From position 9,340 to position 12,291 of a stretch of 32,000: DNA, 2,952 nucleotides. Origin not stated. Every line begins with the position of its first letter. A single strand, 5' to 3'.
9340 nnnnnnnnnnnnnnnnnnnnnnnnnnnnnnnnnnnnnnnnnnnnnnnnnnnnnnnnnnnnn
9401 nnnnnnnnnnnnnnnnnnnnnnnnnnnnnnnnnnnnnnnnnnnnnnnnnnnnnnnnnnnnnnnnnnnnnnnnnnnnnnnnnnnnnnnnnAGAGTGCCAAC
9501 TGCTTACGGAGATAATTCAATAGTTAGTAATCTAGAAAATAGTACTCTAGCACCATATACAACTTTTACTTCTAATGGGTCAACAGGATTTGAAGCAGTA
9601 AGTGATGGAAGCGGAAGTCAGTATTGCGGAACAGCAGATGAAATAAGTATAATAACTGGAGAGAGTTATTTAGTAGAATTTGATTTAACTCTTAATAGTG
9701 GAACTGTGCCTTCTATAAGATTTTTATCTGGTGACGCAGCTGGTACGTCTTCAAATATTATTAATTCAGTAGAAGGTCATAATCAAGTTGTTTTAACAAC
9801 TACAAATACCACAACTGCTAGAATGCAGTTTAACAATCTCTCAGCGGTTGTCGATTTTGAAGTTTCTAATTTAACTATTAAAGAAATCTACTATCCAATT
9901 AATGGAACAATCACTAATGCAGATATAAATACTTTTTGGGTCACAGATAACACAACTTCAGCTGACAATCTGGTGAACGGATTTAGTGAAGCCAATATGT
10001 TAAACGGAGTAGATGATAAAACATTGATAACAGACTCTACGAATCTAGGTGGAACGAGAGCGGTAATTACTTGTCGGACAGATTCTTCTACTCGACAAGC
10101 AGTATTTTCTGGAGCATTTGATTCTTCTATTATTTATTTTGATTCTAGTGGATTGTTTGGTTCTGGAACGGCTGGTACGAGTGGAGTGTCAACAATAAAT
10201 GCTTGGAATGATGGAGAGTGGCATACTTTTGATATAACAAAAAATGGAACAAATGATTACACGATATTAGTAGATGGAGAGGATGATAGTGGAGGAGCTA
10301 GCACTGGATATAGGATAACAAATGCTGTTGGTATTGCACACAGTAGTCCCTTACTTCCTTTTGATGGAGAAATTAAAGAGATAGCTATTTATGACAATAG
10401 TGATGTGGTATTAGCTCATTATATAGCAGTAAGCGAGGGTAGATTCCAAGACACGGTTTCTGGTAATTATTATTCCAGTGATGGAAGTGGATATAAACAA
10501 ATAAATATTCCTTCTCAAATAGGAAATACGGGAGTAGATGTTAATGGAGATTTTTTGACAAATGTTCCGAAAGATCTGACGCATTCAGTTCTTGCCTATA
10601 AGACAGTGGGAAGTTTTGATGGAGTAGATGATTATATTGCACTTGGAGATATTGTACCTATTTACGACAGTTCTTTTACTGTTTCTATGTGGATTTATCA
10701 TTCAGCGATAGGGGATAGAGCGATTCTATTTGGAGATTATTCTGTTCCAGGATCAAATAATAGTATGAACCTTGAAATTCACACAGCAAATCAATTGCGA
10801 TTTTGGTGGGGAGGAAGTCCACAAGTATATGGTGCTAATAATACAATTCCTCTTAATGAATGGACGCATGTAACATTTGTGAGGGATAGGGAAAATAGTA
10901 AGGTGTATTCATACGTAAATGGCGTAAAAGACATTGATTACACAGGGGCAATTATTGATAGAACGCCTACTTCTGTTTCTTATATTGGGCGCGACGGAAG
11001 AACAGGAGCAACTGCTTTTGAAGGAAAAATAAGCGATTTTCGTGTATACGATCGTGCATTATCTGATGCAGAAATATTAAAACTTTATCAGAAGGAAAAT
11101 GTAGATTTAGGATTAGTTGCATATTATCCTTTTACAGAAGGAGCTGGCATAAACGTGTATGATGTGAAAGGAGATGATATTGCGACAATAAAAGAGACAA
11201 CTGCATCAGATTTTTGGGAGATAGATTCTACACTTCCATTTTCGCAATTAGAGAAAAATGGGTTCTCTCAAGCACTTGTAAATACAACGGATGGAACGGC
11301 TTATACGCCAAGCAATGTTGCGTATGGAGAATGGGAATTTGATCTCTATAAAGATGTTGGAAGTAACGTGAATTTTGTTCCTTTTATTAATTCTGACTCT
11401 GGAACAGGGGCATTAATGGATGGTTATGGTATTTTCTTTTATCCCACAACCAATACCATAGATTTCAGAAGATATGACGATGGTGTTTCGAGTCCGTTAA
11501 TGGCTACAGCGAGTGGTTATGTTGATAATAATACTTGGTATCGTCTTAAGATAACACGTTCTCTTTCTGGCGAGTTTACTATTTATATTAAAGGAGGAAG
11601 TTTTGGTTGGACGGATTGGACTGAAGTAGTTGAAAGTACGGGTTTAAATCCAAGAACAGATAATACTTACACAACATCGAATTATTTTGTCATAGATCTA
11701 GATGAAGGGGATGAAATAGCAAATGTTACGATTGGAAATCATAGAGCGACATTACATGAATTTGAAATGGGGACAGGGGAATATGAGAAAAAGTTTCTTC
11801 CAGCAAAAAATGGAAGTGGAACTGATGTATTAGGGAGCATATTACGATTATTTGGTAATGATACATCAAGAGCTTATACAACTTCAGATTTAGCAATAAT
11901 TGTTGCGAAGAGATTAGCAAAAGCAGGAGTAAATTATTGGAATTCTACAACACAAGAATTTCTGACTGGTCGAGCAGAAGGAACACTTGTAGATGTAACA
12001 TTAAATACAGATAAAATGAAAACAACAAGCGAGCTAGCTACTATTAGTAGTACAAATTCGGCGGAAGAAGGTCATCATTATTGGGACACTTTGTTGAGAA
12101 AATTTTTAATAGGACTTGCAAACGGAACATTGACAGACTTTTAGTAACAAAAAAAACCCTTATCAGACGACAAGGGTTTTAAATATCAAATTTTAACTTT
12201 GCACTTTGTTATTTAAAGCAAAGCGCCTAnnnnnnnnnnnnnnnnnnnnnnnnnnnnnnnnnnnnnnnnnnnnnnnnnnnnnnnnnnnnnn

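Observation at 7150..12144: Giant 1,664-aa secreted multi-LamG/jelly-roll protein is the dominant accessory gene of the window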

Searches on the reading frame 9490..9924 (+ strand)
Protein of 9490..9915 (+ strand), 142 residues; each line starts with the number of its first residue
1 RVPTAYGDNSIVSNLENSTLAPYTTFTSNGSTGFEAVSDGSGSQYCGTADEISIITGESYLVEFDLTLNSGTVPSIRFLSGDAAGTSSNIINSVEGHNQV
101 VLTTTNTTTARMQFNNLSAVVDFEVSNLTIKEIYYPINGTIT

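Call 8: search_protein_families(library=pfam, proteins=[window:9490-9915:+], max_evalue=10)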
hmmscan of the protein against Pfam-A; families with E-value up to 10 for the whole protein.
window:9490-9915:+ (142 aa): 0 families

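Call 20: search_protein_families(library=phrogs, proteins=[window:9490-9915:+], max_evalue=0.01)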
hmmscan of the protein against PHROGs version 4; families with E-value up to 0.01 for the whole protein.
window:9490-9915:+ (142 aa): 0 families

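Call 81: search_solved_structures(query=A9, max_evalue=10, show_alignments=1)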
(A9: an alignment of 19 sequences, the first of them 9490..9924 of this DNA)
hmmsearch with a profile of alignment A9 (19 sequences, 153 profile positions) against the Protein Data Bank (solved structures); distinct sequences matched with E-value up to 10: 1.
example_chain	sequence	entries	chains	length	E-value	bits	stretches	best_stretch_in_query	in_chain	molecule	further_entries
6v8i_AC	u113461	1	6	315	0.06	16.4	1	46-76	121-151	Distal Tail Protein, gp58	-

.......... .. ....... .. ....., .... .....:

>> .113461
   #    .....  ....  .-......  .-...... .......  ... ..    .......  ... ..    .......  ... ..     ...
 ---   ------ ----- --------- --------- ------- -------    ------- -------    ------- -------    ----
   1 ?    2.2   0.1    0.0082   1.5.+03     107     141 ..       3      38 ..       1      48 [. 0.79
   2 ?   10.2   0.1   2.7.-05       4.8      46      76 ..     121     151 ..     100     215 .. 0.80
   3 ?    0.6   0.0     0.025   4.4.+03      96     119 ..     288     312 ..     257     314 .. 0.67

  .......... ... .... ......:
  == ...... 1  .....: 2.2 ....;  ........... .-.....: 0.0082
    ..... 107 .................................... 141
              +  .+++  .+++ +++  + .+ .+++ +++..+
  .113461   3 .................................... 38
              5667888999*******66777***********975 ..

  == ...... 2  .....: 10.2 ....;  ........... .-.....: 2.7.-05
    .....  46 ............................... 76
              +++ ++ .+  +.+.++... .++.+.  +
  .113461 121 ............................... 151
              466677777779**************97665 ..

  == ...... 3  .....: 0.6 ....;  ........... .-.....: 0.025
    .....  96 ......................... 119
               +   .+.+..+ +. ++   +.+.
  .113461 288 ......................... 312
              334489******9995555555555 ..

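Call 82: search_protein_families(library=pfam, alignment_id=A9, max_evalue=0.01)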
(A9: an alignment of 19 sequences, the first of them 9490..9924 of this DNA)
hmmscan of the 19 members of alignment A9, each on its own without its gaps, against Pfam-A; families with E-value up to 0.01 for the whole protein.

A. member 1, window:9490-9924:+ (145 aa): 0 families

B. families by the number of members that match (of 19 scanned): 3 families
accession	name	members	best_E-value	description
PF06199.17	Phage_tail_2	2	2.2e-06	Phage tail tube protein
PF02018.23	CBM_4_9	1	2.5e-09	Carbohydrate binding domain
PF20200.4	DUF6562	1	0.00019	Family of unknown function (DUF6562)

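Call 112: find_related_loci(query=A10, collection=viral_contigs, flank=8000)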
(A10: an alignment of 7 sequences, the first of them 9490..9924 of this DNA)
Query A10 (145 aa) in viral_contigs; peptide patterns used: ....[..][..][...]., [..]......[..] (x = any residue, [..] = any of these).
40 stretches matched a pattern; 3 encode a relative of the query (tblastn E <= 1e-3); 3 distinct loci.
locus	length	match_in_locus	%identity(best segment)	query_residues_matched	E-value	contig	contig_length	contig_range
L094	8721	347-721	52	12-134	1e-35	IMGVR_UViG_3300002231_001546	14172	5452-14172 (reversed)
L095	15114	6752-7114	49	13-133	6e-30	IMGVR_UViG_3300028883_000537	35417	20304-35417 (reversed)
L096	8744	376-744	41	12-134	1e-19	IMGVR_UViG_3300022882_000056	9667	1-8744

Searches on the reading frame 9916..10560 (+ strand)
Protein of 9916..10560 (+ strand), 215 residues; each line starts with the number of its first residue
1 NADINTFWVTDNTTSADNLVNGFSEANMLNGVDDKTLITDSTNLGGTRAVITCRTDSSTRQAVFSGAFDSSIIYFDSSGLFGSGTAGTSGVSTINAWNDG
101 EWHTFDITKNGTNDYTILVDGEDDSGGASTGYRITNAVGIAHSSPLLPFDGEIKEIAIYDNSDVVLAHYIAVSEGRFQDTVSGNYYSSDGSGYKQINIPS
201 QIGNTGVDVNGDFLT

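Call 8: search_protein_families(library=pfam, proteins=[window:9916-10560:+], max_evalue=10)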
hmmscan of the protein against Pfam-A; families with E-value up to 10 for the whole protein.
window:9916-10560:+ (215 aa): 2 families
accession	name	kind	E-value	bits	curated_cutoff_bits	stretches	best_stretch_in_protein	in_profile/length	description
PF02210.31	Laminin_G_2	-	0.013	16.4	22.9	1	91-132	44-84/126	Laminin G domain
PF00054.30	Laminin_G_1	-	0.099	13.3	24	1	92-130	46-82/131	Laminin G domain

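Call 20: search_protein_families(library=phrogs, proteins=[window:9916-10560:+], max_evalue=0.01)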
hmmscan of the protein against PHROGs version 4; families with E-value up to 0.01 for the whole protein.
window:9916-10560:+ (215 aa): 0 families

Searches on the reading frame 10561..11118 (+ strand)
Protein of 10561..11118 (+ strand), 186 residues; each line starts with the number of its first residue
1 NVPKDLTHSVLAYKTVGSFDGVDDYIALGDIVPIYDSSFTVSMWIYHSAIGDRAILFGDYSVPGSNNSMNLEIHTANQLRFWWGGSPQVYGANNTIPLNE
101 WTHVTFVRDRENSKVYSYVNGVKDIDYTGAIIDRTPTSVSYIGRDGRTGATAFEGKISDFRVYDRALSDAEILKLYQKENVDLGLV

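Call 8: search_protein_families(library=pfam, proteins=[window:10561-11118:+], max_evalue=10)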
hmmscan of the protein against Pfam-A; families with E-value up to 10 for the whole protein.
window:10561-11118:+ (186 aa): 3 families
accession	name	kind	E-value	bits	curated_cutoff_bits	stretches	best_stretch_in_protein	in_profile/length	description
PF13385.13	Laminin_G_3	-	3.7e-31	108.7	27.6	1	20-172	1-150/151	Concanavalin A-like lectin/glucanases superfamily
PF00354.24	Pentaxin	-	8.9e-05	22.7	25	1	37-180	25-171/194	Pentaxin family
PF02973.23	Sialidase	-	0.00025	21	26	1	66-176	69-185/189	Sialidase, N-terminal domain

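Call 20: search_protein_families(library=phrogs, proteins=[window:10561-11118:+], max_evalue=0.01)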
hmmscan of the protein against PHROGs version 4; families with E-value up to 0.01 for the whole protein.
window:10561-11118:+ (186 aa): 14 families
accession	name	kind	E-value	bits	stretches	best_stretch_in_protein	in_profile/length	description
phrog_8510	-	head and packaging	3.3e-15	55.9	1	18-176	733-897/1348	virion structural protein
phrog_24074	-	unknown function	1.3e-11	44.5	1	19-128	462-573/892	-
phrog_18503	-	unknown function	1.9e-09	37.4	1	35-178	566-709/844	-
phrog_3545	-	unknown function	4.3e-09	36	1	33-171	813-968/1115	-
phrog_17347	-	unknown function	3.9e-06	27.7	1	102-185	131-213/312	-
phrog_26670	-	head and packaging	2.1e-05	23.8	1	97-176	612-695/1152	virion structural protein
phrog_22373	-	unknown function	9.5e-05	22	1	76-178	322-424/688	-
phrog_21039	-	unknown function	0.0002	22.2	1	93-180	33-115/244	-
phrog_11583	-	unknown function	0.001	16.9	1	36-162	1188-1312/2796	-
phrog_37157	-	unknown function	0.0014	17.5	1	85-175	61-157/965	-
phrog_19943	-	head and packaging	0.0036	16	1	19-165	453-626/1227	virion structural protein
phrog_6011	-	head and packaging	0.0048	17.9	1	58-163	108-218/221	virion structural protein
phrog_14220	-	unknown function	0.0049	17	0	99-181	110-186/401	-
phrog_4390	-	unknown function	0.0096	16.5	0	101-177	157-240/253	-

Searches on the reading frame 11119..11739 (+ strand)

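Call 8: search_protein_families(library=pfam, proteins=[window:11119-11739:+], max_evalue=10)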
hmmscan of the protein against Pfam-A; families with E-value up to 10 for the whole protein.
window:11119-11739:+ (207 aa): 1 family
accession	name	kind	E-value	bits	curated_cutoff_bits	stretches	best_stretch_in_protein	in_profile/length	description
PF11102.13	YjbF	-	0.056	13.6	25.9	1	139-186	115-163/189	Group 4 capsule polysaccharide lipoprotein gfcB, YjbF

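Call 20: search_protein_families(library=phrogs, proteins=[window:11119-11739:+], max_evalue=0.01)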
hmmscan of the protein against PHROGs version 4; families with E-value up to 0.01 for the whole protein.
window:11119-11739:+ (207 aa): 0 families

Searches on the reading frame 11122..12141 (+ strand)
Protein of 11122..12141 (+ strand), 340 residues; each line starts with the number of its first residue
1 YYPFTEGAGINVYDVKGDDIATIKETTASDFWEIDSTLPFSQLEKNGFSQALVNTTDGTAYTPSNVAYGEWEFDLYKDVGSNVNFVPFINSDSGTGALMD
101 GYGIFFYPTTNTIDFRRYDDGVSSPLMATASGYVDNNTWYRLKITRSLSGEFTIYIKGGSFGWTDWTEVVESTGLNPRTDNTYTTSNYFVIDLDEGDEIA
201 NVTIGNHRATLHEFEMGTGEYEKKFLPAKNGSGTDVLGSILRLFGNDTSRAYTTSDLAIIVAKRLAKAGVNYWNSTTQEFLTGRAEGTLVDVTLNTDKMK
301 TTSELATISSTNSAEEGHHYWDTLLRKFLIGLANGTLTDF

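Call 59: predict_structure(alignment_id=A5)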
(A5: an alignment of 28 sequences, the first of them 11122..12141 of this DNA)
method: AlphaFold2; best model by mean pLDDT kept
length: 340 residues; sequences in the alignment: 28
mean_pLDDT: 74.8   pTM: 0.44
mean pLDDT of the five models: 74.8, 69.9, 68.6, 64.8, 63.8
residues with pLDDT >= 90: 77; 70-90: 137; 50-70: 95; < 50: 31
segments of 3 or more residues with pLDDT < 50: 1-4, 231-252
pLDDT, mean of each block of 10 residues (from residue 1): 49 60 62 60 67 84 72 86 74 71 89 92 92 92 91 94 92 80 73 81 70 83 72 44 42 49 62 71 76 68 87 89 80 89
secondary structure, 60 per line:
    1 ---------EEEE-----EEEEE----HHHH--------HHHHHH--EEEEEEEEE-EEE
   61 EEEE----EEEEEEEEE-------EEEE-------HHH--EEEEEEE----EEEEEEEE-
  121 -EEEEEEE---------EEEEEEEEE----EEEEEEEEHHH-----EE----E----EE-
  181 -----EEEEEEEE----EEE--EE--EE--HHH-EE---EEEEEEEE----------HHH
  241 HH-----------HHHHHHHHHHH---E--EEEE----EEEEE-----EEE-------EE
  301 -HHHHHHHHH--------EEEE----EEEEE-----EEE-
elements in order: E10-13 E19-23 H28-31 H40-45 E48-56 E58-64 E69-77 E85-88 E101-107 E112-119 E122-128 E138-146 E151-158 E186-193 E198-200 E220-227 H238-242 H254-264 E271-274 E279-283 E289-291 H302-310 E319-322 E327-331 E337-339

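Call 65: fold_search(model_id=the predicted structure, library=pdb)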
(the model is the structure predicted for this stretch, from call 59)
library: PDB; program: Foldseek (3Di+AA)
matches with E <= 10: 924; with E <= 0.001: 10
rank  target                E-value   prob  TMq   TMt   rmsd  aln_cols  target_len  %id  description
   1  4b1m_B                1.1e-04  1.00  0.25  0.48  12.2       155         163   16  CARBOHYDRATE BINDING MODULE CBM66 FROM BACILLUS SUBTILIS (released 2012-12-12)
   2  4b1m_A                1.6e-04  1.00  0.26  0.50  10.6       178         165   11  CARBOHYDRATE BINDING MODULE CBM66 FROM BACILLUS SUBTILIS (released 2012-12-12)
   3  4azz_A                1.7e-04  1.00  0.26  0.49  11.9       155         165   15  Carbohydrate binding module CBM66 from Bacillus subtilis (released 2012-07-25)
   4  4b1l                  2.1e-04  1.00  0.24  0.46  12.9       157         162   15  CARBOHYDRATE BINDING MODULE CBM66 FROM BACILLUS SUBTILIS (released 2012-12-12)
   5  4b1m_C                2.9e-04  1.00  0.26  0.50  11.9       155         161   15  CARBOHYDRATE BINDING MODULE CBM66 FROM BACILLUS SUBTILIS (released 2012-12-12)
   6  5nld_B                5.0e-04  0.99  0.18  0.38  16.0       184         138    7  Chicken GRIFIN (crystallisation pH: 7.5) (released 2018-02-14)
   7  2ifw_A                7.5e-04  0.91  0.18  0.25  14.3       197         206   12  Crystal structure of scytalido-glutamic peptidase with a transition state analog inhibitor (released 2006-10-03)
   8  2ifr_A                7.5e-04  0.85  0.17  0.23  14.7       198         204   11  Crystal structure of Scytalido-glutamic peptidase with a peptide based transition state analog (released 2006-10-03)
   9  3rmx_C                7.9e-04  0.85  0.16  0.14  23.2       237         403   10  Crystal structure of HCR/D F1240A mutant (released 2011-06-01)
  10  5nlh_A                8.9e-04  0.99  0.18  0.39  16.2       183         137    6  Chicken GRIFIN (crystallisation pH: 8.5) (released 2018-02-14)
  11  6n3r_B                1.3e-03  0.98  0.19  0.41  14.8       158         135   11  Sheep Galectin-11 (LGALS11) complex with galactose (released 2020-05-20)
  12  3r05_A                1.6e-03  0.98  0.21  0.09  11.9       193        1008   16  Structure of neurexin 1 alpha (domains LNS1-LNS6), with splice insert SS3 (released 2011-06-15)
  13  1qmj_A                1.9e-03  0.97  0.19  0.39  11.8       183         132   12  CG-16, a homodimeric agglutinin from chicken liver (released 2000-02-06)
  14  5mk7                  1.9e-03  0.63  0.13  0.11  18.6       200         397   12  Crystal structure of the receptor-binding domain of botulinum neurotoxin A1 (crystal form 2) (released 2018-03-28)
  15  6h64_A                2.0e-03  0.92  0.17  0.36  15.6       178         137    6  Crystal structure of the CRD-SAT (released 2019-08-14)
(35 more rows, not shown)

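Call 104: search_solved_structures(query=A5, max_evalue=10)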
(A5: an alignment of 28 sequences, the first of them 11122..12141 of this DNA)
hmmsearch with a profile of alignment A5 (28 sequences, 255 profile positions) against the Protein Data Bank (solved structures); distinct sequences matched with E-value up to 10: 0.

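Call 105: search_protein_families(library=pfam, alignment_id=A5, max_evalue=0.1)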
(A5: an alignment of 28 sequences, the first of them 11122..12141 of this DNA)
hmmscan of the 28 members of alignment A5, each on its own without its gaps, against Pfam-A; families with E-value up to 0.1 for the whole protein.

A. member 1, window:11122-12141:+ (340 aa): 0 families

B. families by the number of members that match (of 28 scanned): 7 families
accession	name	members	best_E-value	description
PF22237.3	SO2946-like_C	2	0.018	SO2946-like, C-terminal domain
PF17544.7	DUF5460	2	0.021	Family of unknown function (DUF5460)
PF16743.10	PliI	1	0.0005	Periplasmic lysozyme inhibitor of I-type lysozyme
PF16369.11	GH43_C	1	0.043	C-terminal lipocalin-like domain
PF05937.16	EB1_binding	1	0.071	EB-1 Binding Domain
PF23618.1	T4_gp9_10_C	1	0.077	Bacteriophage T4 gp9/10-like protein, C-terminal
PF10339.14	Vel1p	1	0.079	Yeast-specific zinc responsive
